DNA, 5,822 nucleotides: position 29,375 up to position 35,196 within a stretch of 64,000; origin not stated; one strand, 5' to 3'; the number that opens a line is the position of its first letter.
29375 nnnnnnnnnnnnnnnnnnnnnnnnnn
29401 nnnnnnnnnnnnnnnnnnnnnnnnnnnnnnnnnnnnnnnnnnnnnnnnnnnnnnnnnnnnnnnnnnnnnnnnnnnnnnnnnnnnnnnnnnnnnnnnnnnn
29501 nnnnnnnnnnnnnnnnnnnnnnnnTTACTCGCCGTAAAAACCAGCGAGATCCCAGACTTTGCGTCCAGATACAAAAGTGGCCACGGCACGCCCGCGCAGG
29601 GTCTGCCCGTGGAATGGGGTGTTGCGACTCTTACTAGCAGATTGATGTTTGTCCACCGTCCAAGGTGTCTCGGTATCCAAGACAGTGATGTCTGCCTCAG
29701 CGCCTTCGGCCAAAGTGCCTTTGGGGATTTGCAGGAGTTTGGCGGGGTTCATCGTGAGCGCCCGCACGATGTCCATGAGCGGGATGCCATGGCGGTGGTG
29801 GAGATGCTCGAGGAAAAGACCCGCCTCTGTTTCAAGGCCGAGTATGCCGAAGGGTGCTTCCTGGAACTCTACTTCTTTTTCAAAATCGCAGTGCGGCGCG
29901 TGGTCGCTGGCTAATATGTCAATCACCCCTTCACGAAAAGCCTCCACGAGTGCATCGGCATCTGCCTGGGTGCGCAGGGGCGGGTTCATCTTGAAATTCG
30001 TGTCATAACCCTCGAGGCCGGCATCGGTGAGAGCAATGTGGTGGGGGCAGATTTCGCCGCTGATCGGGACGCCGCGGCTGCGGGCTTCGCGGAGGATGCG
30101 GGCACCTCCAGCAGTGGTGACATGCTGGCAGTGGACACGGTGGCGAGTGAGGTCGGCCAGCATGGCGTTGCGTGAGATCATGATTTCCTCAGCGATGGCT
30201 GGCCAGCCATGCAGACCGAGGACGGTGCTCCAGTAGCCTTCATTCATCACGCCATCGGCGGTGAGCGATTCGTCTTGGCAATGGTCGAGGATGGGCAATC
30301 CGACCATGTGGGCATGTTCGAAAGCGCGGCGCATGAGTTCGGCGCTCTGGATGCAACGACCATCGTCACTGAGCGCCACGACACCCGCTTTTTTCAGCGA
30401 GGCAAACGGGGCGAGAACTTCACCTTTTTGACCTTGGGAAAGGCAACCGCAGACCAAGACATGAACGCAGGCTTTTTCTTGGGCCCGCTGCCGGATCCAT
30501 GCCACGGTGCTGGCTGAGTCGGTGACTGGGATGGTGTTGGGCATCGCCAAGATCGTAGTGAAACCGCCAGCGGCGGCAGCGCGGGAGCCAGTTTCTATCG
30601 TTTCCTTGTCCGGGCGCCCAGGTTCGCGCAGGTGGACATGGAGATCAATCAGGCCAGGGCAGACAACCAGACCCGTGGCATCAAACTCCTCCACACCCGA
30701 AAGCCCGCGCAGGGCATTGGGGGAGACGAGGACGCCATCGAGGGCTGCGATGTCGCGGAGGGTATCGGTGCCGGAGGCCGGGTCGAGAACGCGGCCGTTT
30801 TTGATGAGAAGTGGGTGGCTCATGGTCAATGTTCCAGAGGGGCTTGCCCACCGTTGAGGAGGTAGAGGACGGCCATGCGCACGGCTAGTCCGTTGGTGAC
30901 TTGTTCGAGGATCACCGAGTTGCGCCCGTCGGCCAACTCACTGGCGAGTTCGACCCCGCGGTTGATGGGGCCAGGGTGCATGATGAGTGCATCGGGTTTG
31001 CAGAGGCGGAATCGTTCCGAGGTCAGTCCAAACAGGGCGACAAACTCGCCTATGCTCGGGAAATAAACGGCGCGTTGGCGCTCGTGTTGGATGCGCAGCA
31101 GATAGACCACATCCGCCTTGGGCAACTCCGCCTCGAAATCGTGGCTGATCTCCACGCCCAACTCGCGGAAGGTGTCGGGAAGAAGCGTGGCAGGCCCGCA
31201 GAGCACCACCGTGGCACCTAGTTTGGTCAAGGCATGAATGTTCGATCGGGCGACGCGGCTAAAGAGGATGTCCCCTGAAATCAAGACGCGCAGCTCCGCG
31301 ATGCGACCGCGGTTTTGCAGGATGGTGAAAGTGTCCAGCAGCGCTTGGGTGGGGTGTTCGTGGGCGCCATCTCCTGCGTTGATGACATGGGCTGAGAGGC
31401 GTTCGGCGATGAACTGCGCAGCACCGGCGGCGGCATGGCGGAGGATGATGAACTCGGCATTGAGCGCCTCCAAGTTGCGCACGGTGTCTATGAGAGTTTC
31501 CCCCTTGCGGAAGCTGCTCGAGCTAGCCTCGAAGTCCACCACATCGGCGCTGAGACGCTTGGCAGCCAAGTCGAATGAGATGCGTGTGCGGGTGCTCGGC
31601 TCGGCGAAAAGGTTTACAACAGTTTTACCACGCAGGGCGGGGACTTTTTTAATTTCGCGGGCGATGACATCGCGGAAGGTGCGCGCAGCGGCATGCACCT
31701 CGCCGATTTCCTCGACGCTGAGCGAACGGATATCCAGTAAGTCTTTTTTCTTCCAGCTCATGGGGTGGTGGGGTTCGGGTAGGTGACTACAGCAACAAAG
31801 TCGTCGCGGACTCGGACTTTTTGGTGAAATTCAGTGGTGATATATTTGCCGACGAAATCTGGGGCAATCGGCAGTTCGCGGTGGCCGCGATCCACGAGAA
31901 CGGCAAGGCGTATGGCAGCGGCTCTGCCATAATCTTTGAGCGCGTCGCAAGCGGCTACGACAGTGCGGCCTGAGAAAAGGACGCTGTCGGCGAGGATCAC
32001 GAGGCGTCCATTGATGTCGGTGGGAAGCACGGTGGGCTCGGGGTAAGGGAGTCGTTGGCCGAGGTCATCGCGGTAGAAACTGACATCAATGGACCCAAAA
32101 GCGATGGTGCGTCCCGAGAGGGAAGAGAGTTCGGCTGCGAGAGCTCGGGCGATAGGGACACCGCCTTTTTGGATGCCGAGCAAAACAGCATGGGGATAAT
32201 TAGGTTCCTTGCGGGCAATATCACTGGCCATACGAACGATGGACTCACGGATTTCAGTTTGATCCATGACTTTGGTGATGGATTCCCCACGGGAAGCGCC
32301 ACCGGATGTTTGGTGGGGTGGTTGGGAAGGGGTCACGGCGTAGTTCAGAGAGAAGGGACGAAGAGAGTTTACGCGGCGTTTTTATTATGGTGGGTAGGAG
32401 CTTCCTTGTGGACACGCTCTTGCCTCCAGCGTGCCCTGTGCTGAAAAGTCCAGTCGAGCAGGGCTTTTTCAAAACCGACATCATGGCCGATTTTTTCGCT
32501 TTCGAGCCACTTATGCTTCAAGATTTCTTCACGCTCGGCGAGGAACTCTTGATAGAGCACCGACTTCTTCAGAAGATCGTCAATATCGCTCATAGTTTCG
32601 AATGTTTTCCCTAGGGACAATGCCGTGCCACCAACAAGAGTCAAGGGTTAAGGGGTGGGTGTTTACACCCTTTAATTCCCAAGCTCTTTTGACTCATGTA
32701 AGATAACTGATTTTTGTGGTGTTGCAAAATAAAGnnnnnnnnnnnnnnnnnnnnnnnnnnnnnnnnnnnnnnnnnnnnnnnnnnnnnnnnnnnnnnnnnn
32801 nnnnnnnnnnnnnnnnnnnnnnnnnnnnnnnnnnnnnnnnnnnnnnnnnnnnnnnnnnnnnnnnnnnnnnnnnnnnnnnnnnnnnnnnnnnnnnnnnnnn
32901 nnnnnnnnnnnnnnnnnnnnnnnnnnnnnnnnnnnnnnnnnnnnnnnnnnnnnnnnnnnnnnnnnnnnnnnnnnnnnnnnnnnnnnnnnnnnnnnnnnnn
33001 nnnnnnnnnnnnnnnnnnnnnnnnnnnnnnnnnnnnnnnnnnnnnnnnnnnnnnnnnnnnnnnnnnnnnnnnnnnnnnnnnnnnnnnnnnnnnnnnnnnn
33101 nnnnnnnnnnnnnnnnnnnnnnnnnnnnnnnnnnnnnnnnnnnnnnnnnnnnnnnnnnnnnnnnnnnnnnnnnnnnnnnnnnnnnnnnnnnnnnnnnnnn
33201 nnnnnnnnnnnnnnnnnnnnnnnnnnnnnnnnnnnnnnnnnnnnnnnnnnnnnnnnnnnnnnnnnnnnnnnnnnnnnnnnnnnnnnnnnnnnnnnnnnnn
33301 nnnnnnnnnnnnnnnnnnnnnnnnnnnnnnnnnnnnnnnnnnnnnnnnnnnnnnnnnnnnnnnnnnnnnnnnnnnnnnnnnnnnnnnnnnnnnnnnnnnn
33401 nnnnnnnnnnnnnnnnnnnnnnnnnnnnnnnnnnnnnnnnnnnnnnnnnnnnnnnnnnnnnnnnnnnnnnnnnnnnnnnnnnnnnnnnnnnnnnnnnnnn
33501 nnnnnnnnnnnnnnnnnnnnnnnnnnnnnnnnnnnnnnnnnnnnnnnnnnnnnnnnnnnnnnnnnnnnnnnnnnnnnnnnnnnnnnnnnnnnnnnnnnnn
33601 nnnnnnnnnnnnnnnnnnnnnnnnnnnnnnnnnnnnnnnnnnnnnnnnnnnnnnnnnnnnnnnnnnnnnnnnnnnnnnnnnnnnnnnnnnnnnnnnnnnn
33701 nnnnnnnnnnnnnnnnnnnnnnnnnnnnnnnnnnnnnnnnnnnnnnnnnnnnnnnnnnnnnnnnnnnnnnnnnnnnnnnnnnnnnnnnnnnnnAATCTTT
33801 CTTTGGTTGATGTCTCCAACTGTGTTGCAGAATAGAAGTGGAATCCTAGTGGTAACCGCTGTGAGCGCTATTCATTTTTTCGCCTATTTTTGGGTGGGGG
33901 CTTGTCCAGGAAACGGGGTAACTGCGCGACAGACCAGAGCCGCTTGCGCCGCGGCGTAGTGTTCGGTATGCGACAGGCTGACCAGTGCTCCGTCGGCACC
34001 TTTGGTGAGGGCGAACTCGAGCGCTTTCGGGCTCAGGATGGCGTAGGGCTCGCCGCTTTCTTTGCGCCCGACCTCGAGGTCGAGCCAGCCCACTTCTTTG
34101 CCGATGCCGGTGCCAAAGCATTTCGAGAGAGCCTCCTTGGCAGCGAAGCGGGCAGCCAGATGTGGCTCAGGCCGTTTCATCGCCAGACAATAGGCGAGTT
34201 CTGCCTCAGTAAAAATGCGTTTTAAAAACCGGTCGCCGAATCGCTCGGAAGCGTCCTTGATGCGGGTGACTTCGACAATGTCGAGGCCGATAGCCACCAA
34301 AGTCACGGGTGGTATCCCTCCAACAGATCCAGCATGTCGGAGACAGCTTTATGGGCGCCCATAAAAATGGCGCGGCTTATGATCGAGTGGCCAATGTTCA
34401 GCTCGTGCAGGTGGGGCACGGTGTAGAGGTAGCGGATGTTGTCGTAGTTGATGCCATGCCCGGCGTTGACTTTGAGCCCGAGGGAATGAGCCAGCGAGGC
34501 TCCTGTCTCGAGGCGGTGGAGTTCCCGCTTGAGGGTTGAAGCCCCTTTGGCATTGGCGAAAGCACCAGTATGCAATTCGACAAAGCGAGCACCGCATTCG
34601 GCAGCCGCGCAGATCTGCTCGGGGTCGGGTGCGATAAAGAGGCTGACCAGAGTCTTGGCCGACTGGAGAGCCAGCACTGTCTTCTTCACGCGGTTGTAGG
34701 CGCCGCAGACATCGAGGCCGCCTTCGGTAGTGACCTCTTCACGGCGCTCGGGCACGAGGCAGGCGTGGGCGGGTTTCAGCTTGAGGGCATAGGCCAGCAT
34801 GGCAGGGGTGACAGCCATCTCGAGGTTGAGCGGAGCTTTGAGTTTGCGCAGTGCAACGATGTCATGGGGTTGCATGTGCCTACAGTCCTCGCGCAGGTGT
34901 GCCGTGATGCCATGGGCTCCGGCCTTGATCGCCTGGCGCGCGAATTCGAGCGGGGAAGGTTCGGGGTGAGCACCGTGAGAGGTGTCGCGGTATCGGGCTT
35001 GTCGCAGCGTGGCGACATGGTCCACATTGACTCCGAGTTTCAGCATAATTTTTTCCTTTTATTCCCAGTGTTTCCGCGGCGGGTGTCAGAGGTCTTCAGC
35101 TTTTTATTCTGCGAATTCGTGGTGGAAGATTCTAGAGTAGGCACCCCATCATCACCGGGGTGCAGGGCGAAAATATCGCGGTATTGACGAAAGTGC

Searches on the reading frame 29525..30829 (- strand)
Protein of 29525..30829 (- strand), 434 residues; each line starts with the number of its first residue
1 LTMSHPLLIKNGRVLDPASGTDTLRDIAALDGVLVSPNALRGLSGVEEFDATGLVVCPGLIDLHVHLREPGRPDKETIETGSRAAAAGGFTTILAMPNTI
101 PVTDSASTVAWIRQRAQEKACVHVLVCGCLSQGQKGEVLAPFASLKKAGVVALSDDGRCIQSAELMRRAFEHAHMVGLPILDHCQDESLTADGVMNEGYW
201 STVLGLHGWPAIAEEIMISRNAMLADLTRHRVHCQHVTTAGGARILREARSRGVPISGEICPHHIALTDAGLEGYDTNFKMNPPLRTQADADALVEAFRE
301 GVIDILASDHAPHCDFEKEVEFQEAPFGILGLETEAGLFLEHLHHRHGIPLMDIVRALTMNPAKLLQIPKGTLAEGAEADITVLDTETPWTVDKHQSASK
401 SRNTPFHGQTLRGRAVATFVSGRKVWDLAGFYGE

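Call 16: search_protein_families(library=pfam, proteins=[window:29525-30829:-], max_evalue=0.0001)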
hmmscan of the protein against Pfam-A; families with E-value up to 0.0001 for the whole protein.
window:29525-30829:- (434 aa): 3 families
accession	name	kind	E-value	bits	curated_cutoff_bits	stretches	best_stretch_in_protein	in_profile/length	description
PF01979.26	Amidohydro_1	-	3.9e-30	105.7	25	1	55-425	1-345/345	Amidohydrolase family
PF07969.17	Amidohydro_3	-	4.3e-15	56.6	29.7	1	83-423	166-469/472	Amidohydrolase family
PF12890.13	DHOase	-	9.1e-09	36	21.2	1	55-238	3-138/142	Dihydro-orotase-like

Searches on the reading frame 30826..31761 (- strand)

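Call 16: search_protein_families(library=pfam, proteins=[window:30826-31761:-], max_evalue=0.0001)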
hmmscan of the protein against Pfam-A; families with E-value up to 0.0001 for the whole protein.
window:30826-31761:- (311 aa): 2 families
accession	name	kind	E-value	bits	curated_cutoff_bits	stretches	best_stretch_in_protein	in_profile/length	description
PF02729.26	OTCace_N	-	5.5e-41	140.5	29.9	1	6-148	1-147/148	Aspartate/ornithine carbamoyltransferase, carbamoyl-P binding domain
PF00185.30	OTCace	-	1.1e-23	84.4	29.4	1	157-302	3-157/157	Aspartate/ornithine carbamoyltransferase, Asp/Orn binding domain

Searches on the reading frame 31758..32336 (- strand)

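Call 16: search_protein_families(library=pfam, proteins=[window:31758-32336:-], max_evalue=0.0001)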
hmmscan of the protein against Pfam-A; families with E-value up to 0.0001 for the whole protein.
window:31758-32336:- (192 aa): 2 families
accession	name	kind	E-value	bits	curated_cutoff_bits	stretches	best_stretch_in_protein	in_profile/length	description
PF00156.33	Pribosyltran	-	8.8e-19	67.8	26.3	1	27-176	9-155/158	Phosphoribosyl transferase domain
PF14681.12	UPRTase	-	1.5e-05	25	27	1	102-148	112-159/206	Uracil phosphoribosyltransferase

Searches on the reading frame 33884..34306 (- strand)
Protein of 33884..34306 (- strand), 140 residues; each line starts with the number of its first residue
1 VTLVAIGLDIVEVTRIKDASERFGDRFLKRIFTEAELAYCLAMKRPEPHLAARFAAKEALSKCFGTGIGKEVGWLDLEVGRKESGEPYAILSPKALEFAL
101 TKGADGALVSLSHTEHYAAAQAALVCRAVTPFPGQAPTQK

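Call 16: search_protein_families(library=pfam, proteins=[window:33884-34306:-], max_evalue=0.0001)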
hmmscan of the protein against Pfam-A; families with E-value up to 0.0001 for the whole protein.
window:33884-34306:- (140 aa): 1 family
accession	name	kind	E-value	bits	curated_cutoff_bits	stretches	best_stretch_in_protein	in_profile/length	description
PF01648.25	ACPS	-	1.8e-20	73.5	25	1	5-103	1-100/111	4'-phosphopantetheinyl transferase superfamily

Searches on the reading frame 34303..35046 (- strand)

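Call 16: search_protein_families(library=pfam, proteins=[window:34303-35046:-], max_evalue=0.0001)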
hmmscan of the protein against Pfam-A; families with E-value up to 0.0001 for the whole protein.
window:34303-35046:- (247 aa): 1 family
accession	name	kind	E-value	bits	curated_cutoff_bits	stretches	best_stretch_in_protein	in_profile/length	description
PF03740.19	PdxJ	-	3.4e-88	295.2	24.5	1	3-241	1-233/234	Pyridoxal phosphate biosynthesis protein PdxJ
